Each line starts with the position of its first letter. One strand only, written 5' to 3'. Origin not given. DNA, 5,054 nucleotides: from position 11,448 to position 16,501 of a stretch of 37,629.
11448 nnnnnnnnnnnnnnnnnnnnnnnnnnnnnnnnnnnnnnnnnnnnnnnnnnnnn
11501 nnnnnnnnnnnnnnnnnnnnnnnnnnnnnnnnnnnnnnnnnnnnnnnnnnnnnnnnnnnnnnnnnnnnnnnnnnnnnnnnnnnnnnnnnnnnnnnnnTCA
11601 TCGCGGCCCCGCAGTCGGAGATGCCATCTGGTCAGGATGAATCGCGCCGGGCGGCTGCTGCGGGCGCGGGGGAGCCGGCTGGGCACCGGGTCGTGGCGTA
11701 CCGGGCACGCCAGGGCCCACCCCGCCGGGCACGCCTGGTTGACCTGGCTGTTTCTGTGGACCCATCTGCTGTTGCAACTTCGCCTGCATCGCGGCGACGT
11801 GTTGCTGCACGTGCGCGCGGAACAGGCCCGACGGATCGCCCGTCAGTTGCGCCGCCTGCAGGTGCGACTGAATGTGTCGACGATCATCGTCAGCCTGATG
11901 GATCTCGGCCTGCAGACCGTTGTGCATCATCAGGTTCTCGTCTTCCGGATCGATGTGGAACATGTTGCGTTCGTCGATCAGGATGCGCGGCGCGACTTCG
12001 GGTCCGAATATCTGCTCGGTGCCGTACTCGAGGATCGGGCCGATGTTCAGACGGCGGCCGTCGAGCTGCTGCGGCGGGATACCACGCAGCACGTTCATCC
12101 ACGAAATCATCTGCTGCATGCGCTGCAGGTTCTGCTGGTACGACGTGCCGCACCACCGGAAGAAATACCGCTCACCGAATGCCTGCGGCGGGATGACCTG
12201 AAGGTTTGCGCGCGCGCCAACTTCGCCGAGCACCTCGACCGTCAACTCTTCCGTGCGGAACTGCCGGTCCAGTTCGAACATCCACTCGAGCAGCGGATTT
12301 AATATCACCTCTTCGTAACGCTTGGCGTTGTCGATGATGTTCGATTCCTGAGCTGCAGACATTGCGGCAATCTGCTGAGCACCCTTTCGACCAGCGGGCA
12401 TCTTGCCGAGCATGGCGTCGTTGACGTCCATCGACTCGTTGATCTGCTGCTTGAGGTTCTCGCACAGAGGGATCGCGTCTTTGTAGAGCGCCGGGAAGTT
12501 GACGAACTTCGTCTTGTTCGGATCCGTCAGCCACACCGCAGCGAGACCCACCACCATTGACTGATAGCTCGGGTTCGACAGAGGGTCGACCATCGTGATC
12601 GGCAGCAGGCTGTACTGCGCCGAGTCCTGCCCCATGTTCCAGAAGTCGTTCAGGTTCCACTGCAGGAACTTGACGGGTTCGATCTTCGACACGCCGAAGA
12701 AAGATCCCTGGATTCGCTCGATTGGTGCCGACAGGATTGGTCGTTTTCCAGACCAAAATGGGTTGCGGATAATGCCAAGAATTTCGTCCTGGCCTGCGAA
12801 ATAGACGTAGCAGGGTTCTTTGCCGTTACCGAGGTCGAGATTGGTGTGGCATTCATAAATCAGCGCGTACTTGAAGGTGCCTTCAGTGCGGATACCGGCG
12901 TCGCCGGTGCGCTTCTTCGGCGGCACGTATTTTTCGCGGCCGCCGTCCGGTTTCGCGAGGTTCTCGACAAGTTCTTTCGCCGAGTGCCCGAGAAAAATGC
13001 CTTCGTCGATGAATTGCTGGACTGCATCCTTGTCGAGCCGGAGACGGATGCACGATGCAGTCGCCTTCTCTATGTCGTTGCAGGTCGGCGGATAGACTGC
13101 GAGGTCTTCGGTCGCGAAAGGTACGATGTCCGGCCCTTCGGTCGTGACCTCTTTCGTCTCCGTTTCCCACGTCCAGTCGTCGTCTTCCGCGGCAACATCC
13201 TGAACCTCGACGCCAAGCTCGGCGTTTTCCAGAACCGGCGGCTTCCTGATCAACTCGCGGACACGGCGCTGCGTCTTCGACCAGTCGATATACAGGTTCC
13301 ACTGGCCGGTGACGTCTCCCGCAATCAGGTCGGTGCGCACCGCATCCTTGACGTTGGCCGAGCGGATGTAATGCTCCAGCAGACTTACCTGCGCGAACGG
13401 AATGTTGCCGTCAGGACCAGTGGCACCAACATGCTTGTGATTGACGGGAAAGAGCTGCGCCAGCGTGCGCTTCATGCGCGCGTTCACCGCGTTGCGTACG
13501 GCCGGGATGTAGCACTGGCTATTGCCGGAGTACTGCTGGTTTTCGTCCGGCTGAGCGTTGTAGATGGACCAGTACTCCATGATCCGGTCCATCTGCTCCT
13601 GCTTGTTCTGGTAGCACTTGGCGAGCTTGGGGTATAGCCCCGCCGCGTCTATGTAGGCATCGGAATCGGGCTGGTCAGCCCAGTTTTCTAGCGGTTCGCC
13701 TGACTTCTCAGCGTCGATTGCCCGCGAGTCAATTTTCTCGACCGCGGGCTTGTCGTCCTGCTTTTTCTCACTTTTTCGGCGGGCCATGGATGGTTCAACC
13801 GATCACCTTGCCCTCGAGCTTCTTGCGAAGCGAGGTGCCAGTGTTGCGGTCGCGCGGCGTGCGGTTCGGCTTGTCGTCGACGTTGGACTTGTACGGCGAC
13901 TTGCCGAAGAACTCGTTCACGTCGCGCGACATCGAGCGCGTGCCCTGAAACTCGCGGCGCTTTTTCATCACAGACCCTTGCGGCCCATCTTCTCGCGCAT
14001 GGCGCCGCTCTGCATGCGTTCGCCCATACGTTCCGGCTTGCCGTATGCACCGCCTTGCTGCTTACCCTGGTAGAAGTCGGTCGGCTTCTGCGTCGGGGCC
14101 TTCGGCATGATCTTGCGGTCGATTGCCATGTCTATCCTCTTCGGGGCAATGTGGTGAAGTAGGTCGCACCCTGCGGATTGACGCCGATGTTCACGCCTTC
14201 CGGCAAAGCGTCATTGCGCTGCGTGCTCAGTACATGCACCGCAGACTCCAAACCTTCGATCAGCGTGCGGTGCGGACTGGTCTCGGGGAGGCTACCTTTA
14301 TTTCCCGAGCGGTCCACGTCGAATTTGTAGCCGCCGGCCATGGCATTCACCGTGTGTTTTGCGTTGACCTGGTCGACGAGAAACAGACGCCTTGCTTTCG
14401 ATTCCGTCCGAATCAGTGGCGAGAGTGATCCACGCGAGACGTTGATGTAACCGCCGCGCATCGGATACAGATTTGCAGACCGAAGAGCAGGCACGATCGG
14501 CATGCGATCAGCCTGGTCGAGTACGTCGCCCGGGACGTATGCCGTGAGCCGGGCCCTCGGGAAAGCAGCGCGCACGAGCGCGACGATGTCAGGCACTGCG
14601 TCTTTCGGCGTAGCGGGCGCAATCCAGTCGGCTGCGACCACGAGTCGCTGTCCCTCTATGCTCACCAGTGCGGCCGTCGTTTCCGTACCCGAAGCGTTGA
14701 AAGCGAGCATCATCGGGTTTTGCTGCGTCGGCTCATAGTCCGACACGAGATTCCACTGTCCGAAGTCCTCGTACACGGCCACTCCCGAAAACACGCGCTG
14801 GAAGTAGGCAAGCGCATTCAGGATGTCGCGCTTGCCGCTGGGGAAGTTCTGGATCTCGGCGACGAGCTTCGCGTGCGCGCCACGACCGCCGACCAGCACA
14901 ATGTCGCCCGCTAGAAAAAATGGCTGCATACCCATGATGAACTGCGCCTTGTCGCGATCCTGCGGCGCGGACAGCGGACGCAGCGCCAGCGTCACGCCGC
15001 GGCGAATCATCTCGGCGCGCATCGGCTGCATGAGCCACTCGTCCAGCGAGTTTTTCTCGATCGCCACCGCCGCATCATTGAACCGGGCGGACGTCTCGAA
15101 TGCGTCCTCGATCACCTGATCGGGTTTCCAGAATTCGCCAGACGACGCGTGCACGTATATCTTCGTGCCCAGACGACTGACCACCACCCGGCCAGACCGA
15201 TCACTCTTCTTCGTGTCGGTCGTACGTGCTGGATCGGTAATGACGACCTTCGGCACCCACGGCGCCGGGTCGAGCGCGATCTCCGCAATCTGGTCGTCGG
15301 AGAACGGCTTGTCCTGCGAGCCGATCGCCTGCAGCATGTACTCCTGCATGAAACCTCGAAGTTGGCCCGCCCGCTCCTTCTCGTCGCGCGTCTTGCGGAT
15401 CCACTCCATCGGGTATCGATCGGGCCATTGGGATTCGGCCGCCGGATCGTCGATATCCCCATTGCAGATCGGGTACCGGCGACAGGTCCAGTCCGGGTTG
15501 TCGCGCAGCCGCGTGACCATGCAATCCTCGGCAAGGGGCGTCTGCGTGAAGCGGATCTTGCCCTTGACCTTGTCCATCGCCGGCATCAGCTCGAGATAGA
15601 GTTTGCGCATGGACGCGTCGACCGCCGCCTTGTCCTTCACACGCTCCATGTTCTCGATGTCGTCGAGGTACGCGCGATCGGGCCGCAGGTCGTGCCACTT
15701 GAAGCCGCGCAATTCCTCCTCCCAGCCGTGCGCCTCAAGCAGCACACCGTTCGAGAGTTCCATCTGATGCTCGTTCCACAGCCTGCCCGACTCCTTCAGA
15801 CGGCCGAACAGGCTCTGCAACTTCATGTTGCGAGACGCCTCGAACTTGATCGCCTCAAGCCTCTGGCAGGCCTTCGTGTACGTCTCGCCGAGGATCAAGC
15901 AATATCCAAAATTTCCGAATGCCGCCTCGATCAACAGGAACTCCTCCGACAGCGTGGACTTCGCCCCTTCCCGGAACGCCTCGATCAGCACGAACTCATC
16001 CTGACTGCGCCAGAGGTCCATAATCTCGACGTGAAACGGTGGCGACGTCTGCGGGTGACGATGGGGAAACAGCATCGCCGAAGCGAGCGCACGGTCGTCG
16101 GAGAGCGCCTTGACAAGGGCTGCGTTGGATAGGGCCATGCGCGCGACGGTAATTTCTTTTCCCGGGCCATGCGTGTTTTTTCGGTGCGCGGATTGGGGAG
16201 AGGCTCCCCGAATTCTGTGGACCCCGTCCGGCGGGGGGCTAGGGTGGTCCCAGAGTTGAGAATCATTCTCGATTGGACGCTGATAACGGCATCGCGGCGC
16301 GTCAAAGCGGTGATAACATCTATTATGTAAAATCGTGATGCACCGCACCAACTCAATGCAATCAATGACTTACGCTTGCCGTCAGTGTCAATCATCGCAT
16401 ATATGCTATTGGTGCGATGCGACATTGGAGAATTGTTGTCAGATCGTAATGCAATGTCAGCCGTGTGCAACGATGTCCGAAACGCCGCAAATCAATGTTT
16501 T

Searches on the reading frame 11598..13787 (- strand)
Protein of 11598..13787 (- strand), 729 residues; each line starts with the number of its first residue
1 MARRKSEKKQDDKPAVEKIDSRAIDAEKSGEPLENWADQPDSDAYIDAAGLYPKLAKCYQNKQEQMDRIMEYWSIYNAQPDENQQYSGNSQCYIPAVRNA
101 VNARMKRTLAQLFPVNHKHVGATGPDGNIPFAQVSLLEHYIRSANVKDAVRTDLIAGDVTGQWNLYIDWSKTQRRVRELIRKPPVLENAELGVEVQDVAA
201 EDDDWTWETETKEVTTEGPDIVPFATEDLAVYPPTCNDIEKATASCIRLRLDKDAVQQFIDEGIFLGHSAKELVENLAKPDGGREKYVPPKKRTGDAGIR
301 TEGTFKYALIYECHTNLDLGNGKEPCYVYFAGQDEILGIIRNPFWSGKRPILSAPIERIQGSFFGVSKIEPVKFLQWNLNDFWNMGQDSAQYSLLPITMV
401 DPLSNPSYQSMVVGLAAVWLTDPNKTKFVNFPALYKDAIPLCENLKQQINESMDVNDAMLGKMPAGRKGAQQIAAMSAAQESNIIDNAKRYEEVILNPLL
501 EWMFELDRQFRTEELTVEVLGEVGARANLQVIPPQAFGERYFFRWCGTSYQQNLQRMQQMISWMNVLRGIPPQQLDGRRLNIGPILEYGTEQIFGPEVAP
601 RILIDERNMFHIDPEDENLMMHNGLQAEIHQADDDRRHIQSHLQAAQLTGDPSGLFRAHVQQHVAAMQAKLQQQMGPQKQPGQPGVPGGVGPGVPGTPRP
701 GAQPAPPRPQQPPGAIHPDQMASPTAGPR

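Call 58: search_protein_families(library=phrogs, proteins=[window:11598-13787:-], max_evalue=0.001)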
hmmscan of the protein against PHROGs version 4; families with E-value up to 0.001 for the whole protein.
window:11598-13787:- (729 aa): 2 families
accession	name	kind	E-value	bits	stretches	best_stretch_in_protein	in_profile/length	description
phrog_1216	-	head and packaging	1.1e-10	41.7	1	194-372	186-364/714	portal protein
phrog_332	-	connector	1.7e-08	34.3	1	326-567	241-468/560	head-tail adaptor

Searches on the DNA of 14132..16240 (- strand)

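Call 62: search_dna_similar(query=L050:4740-5000:+, collection=phages, mode=distant, max_rows=15, max_evalue=0.01)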
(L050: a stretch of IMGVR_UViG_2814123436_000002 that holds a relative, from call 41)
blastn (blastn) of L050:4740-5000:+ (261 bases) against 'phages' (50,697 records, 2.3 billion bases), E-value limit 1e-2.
No match.

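Call 79: search_rna_families(source=L050, start=4600, end=5100, threshold=evalue, max_evalue=10)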
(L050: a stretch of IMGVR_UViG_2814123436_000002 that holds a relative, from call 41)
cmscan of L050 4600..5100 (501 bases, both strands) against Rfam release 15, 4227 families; matches with E-value up to 10: 6.
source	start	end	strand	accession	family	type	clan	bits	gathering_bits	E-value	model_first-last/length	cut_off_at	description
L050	4600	4623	+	RF01116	Yfr1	Gene; sRNA;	-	20.9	38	0.075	36-59/59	5'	Cyanobacterial functional RNA 1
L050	4602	4652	-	RF02236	asX2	Gene; sRNA;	-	18.4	70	0.38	1-87/87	no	Xanthomonas sRNA asX2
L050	4657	4804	-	RF01956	NEAT1_2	Gene; lncRNA;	-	15.7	60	0.65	1-116/116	no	Nuclear enriched abundant transcript 1 conserved region 2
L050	4744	4823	-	RF02085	Yar_1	Gene; lncRNA;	-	13.5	50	2.5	1-74/74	no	Yellow-achaete intergenic RNA conserved region 1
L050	4600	4626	+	RF02784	SorX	Gene; sRNA;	-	12.7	46.6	3.3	43-73/73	5'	Singlet oxygen resistance RNA X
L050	5033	5068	-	RF01497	ALIL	Cis-reg;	-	11.3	50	1.8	70-117/117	no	ALIL pseudoknot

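Call 95: search_rna_families(sources=[L053, L055, L059, L060, L062, L063, L066, L067, L068, L069, L070, L073, L075], threshold=gathering)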
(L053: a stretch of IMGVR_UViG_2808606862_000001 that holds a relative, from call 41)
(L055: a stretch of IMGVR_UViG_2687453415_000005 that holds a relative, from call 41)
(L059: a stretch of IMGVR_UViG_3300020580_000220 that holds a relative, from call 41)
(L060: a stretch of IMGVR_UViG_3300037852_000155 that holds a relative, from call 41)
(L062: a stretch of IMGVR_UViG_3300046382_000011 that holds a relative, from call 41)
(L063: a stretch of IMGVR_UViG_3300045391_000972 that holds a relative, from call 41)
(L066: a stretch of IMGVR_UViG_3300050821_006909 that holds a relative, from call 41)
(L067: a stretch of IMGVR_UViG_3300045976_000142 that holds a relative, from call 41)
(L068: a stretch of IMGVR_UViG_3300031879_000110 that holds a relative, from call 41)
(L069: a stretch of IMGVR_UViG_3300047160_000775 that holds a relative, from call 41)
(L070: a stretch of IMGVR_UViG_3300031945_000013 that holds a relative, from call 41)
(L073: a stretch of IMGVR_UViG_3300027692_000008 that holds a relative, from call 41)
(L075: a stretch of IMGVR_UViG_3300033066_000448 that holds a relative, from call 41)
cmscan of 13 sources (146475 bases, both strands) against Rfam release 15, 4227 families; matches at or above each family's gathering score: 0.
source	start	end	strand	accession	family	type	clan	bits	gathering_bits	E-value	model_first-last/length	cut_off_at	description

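Call 99: search_dna_similar(query=L050:4755-4995:+, collection=plasmids, mode=distant, max_rows=15, max_evalue=0.001)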
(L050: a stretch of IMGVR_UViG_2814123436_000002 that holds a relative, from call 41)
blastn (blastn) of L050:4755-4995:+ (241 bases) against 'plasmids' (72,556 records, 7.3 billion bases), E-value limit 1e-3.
No match.

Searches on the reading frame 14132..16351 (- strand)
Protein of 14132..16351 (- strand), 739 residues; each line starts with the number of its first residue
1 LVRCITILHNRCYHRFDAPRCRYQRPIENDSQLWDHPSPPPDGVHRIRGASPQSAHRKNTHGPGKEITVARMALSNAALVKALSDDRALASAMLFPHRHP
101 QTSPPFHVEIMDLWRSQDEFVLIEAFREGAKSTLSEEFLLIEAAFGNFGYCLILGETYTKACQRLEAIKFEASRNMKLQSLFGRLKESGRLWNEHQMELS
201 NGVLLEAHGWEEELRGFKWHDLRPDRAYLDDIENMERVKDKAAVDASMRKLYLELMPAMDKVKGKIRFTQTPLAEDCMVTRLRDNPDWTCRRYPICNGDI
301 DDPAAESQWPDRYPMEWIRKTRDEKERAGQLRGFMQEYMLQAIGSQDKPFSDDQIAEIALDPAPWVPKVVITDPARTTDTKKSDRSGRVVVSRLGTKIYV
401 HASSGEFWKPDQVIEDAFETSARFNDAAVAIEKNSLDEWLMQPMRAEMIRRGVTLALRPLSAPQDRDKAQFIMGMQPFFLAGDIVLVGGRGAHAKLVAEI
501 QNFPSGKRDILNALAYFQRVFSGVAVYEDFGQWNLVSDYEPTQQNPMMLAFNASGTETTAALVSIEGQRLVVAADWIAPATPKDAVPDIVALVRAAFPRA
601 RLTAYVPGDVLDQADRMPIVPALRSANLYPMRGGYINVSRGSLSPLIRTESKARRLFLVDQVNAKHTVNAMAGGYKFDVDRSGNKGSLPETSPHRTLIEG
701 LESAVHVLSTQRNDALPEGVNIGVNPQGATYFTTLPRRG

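Call 9: search_protein_families(library=pfam, proteins=[window:14132-16351:-], max_evalue=0.01)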
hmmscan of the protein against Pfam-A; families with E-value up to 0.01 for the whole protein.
window:14132-16351:- (739 aa): 0 families

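Call 10: search_protein_families(library=phrogs, proteins=[window:14132-16351:-], max_evalue=0.01)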
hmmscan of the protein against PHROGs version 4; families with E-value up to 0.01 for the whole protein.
window:14132-16351:- (739 aa): 3 families
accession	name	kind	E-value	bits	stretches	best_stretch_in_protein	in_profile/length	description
phrog_38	-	head and packaging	2.4e-45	156.5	1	93-515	279-697/760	terminase large subunit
phrog_5573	-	head and packaging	0.00061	20.3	1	306-509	25-222/250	terminase large subunit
phrog_14112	-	unknown function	0.00061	20.3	1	150-250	135-238/247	-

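Call 41: find_related_loci(query=window:14132-16240:-, collection=viral_contigs, flank=6000)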
Query window:14132-16240:- (702 aa) in viral_contigs; peptide patterns used: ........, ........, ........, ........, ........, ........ (x = any residue, [..] = any of these).
47 stretches matched a pattern; 47 encode a relative of the query (tblastn E <= 1e-3); 47 distinct loci.
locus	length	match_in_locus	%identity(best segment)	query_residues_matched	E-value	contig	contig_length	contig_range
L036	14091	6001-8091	81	3-701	0e+0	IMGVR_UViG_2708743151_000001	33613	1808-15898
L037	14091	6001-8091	81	3-701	0e+0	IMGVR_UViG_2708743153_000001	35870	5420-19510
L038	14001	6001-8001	83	35-701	0e+0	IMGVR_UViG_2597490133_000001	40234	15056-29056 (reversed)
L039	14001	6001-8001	83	35-701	0e+0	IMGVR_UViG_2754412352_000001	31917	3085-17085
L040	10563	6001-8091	79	3-701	0e+0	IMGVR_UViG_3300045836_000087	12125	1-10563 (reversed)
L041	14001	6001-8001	82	35-701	0e+0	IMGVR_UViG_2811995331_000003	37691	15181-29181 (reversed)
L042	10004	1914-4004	79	3-701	0e+0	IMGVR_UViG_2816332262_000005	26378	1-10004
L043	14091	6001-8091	79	3-701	0e+0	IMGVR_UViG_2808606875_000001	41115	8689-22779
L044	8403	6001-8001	82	35-701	0e+0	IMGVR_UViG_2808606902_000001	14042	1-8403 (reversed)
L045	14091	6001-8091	79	3-701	0e+0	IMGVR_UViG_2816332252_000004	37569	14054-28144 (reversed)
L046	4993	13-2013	82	35-701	0e+0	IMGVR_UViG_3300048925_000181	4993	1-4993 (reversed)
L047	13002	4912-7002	79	3-701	0e+0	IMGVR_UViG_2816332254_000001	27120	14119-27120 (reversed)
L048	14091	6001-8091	79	3-701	0e+0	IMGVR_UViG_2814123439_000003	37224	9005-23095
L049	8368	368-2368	82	35-701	0e+0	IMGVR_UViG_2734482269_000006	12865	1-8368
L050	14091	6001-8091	79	3-701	0e+0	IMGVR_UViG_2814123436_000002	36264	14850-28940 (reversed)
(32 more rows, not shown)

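Call 61: search_dna_similar(query=window:14132-16135:-, collection=phages, mode=protein, max_rows=15)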
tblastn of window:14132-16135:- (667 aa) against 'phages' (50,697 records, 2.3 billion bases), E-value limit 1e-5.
Records with a match: 667; places in all: 667; records where one place covers at least 80% of the query: 0.
Best place of each record, by identity: <60% 667.
By first word of the organism name: Pseudomonas 171; Vibrio 101; Ralstonia 93; Escherichia 67; Klebsiella 30; Erwinia 21; Rhizobium 18; Achromobacter 17; Pectobacterium 14; Salmonella 11; and 39 more.
By host as written in the record: - 105; Pseudomonas aeruginosa 68; Ralstonia solanacearum 65; Escherichia coli 27; Pseudomonas aeruginosa PA14 17; Vibrio breoganii 15; Klebsiella pneumoniae 14; Pseudomonas aeruginosa ATCC 27853 12; and 175 more.
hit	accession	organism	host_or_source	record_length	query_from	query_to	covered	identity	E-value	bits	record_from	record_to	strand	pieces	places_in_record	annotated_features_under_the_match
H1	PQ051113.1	Erwinia phage Fifi287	Erwinia amylovora YBK14808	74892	1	446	67%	23.8%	1e-14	84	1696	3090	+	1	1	terminase large subunit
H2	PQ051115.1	Erwinia phage Fifi450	Erwinia amylovora YBK14808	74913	1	446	67%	23.8%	1e-14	84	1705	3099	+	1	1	terminase large subunit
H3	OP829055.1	Erwinia phage Fifi067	Erwinia amylovora TS3128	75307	1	446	67%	23.8%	1e-14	84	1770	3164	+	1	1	putative terminase large subunit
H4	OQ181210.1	Erwinia phage Kuerle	Erwinia amylovora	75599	1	446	67%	23.8%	1e-14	84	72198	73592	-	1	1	terminase large subunit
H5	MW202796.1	Caudoviricetes sp.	Manatee Spring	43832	31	452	63%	25.2%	8e-18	94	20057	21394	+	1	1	terminase large subunit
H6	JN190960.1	Rhodobacter phage RcapMu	Rhodobacter capsulatus SB1003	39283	50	437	58%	26.8%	4e-16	89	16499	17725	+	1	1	large terminase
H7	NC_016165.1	Rhodobacter phage RcapMu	Rhodobacter capsulatus SB1003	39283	50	437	58%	26.8%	4e-16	89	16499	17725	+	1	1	terminase large subunit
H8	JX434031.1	Pseudomonas phage JBD24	-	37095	3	433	65%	23.6%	1e-9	68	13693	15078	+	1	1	hypothetical protein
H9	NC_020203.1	Pseudomonas phage JBD24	-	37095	3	433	65%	23.6%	1e-9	68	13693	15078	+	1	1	terminase large subunit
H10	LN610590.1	Pseudomonas phage vB_PaeS_PAO1_Ab30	Pseudomonas aeruginosa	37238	3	433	65%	23.6%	1e-9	68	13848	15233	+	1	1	ORF32: hypothetical protein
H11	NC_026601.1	Pseudomonas phage vB_PaeS_PAO1_Ab30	Pseudomonas aeruginosa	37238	3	433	65%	23.6%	1e-9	68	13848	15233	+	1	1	ORF32: terminase large subunit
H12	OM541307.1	Pseudomonas phage WX_01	Pseudomonas aeruginosa ZS-PA-05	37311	3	433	65%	23.6%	1e-9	68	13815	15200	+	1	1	hypothetical protein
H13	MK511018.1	Pseudomonas phage vB_Pae_CF28a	Pseudomonas aeruginosa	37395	3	433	65%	23.6%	1e-9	68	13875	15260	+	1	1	hypothetical protein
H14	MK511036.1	Pseudomonas phage vB_Pae_BR327a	Pseudomonas aeruginosa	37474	3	433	65%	23.6%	1e-9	68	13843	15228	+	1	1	hypothetical protein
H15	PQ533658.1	Pseudomonas phage Hali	Pseudomonas aeruginosa PA14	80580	3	433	65%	23.6%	1e-9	68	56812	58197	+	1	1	hypothetical protein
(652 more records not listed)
